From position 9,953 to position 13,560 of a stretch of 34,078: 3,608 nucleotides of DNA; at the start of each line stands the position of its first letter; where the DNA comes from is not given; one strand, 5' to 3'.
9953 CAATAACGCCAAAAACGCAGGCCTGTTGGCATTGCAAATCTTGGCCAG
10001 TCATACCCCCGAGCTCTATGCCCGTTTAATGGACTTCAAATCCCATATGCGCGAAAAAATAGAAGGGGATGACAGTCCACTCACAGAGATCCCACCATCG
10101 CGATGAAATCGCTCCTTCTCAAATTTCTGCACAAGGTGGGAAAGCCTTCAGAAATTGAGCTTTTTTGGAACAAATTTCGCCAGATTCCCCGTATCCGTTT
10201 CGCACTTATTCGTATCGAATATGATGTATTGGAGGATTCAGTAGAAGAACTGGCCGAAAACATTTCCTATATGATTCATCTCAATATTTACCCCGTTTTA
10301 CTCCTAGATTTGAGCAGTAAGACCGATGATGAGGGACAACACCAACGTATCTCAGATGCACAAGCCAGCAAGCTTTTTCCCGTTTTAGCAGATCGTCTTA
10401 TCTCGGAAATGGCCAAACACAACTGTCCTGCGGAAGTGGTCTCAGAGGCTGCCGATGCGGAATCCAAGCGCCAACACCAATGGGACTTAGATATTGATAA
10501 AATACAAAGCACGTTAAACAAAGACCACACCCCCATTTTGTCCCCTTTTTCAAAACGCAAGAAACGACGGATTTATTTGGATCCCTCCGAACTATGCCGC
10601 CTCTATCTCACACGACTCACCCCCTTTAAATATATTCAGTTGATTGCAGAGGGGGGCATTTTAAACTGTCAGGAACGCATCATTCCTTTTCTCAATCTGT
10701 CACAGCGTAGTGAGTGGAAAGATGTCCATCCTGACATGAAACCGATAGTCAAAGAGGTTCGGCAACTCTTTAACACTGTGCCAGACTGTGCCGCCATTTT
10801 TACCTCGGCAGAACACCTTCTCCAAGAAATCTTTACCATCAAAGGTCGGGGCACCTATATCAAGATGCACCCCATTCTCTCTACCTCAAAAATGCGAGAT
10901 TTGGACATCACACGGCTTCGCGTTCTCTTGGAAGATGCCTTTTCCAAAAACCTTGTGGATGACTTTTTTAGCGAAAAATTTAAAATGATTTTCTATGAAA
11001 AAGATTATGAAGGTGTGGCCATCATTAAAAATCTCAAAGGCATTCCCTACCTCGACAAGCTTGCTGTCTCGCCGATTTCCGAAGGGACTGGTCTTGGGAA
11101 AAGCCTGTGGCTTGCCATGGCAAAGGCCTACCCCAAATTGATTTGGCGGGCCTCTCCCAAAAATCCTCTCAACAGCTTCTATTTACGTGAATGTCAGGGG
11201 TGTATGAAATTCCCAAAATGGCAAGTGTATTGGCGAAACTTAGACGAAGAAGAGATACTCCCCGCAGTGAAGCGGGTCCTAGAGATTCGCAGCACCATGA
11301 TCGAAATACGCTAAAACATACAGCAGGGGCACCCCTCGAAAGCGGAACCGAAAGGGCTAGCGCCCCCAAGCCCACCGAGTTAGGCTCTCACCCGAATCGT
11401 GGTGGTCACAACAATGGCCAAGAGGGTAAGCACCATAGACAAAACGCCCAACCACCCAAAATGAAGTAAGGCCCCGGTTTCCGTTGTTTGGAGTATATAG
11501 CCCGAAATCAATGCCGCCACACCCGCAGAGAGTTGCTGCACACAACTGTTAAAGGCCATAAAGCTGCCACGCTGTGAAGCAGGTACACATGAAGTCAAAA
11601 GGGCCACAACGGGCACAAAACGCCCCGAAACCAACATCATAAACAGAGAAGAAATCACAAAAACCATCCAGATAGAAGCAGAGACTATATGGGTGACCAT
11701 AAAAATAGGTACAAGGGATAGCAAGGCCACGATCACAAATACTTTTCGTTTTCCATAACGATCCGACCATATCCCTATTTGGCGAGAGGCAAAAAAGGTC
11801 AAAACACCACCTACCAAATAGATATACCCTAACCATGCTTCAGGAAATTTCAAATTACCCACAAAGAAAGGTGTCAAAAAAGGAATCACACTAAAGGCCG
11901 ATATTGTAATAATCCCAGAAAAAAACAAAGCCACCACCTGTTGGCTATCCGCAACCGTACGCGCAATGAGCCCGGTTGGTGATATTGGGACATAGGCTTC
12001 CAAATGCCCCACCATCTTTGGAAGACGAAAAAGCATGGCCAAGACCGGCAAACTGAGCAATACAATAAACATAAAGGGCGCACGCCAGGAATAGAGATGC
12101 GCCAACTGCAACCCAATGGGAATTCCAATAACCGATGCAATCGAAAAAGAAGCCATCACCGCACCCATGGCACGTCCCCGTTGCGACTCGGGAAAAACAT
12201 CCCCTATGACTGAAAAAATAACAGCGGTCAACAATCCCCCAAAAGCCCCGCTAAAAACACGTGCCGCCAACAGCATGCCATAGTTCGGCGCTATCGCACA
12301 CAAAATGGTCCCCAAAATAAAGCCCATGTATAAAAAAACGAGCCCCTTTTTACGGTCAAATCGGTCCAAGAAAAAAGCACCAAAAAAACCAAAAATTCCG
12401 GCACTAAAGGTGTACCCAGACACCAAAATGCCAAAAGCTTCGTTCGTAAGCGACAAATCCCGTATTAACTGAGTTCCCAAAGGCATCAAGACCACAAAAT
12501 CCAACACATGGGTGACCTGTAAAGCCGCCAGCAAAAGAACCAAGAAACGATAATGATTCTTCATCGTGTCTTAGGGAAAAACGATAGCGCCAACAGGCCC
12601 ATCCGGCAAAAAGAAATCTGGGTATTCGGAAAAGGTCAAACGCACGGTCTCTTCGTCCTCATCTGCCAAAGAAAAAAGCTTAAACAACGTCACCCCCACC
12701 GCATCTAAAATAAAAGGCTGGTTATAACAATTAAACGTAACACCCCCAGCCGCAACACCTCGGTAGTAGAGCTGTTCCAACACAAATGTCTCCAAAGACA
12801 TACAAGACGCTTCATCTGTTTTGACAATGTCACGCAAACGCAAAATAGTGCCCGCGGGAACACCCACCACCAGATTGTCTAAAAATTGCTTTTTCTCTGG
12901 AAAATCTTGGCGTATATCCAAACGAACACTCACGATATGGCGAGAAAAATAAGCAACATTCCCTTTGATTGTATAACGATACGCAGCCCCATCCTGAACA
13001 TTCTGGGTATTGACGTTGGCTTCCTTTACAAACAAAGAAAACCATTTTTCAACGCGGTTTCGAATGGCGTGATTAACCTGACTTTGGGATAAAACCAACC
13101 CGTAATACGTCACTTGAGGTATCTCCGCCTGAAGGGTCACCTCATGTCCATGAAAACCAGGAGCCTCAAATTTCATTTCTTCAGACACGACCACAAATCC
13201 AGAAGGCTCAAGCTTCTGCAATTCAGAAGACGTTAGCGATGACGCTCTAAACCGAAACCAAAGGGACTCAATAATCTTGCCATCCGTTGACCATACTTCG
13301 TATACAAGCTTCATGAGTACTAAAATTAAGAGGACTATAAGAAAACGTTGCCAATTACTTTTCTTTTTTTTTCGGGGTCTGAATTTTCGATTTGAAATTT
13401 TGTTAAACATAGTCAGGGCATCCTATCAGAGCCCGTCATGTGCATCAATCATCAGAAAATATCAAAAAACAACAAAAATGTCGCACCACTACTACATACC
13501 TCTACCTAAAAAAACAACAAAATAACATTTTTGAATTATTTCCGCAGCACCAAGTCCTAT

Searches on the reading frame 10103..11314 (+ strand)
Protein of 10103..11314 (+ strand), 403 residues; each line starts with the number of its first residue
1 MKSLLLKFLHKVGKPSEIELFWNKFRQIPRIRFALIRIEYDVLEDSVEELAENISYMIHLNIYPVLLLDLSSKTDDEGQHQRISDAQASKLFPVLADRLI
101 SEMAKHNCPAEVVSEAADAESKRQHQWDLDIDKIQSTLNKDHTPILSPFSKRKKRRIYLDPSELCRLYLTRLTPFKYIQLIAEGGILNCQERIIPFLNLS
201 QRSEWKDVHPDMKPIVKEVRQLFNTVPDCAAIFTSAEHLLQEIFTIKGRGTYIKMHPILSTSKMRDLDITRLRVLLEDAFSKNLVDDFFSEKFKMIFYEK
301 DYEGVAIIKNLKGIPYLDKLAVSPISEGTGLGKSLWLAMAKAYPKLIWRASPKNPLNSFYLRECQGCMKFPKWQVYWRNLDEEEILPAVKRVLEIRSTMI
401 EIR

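Call 23: search_protein_families(library=pfam, proteins=[window:10103-11314:+], max_evalue=0.001)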
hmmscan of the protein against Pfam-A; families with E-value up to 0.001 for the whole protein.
window:10103-11314:+ (403 aa): 1 family
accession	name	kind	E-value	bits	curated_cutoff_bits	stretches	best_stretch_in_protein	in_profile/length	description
PF04768.19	NAT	-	6.6e-28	98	27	1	239-391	2-164/168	NAT, N-acetyltransferase, of N-acetylglutamate synthase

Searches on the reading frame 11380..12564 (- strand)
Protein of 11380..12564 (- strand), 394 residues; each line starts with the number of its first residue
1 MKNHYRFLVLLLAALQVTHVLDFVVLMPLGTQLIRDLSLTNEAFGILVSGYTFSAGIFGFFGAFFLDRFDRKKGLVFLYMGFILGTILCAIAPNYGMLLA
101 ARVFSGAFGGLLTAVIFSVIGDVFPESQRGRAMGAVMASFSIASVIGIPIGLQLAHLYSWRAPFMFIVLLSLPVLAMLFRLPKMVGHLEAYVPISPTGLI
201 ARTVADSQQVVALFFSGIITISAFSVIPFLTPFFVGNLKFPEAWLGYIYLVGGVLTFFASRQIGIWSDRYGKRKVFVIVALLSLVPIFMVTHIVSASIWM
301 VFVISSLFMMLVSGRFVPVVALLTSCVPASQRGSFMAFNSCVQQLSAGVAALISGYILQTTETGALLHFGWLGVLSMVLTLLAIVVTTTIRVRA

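Call 23: search_protein_families(library=pfam, proteins=[window:11380-12564:-], max_evalue=0.001)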
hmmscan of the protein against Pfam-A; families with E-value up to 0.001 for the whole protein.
window:11380-12564:- (394 aa): 3 families
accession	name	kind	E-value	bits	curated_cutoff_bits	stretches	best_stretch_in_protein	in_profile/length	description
PF07690.21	MFS_1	-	1.5e-47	162.7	33.4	2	14-259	3-254/347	Major Facilitator Superfamily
PF00083.30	Sugar_tr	-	2.2e-13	50.4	22.3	1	43-182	47-192/452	Sugar (and other) transporter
PF13347.12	MFS_2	-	0.00048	19.2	27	1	103-362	140-385/427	MFS/sugar transport protein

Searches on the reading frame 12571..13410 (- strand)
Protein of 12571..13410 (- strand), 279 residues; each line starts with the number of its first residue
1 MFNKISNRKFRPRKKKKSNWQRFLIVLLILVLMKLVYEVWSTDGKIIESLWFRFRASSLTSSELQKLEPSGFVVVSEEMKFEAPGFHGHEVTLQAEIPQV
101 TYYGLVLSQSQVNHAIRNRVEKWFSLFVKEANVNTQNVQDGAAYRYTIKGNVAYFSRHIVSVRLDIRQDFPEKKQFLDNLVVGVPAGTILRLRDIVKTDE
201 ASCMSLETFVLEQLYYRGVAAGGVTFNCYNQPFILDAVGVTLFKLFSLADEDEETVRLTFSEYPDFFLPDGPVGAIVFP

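Call 23: search_protein_families(library=pfam, proteins=[window:12571-13410:-], max_evalue=0.001)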
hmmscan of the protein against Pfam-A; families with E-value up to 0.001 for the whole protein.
window:12571-13410:- (279 aa): 0 families

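Call 33: search_protein_families(library=pfam, proteins=[window:12571-13410:-], max_evalue=0.05)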
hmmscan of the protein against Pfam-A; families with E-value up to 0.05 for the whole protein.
window:12571-13410:- (279 aa): 1 family
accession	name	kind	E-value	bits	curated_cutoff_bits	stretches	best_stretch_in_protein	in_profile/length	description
PF03061.28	4HBT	-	0.04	14.7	20.6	0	69-97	28-56/79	Thioesterase superfamily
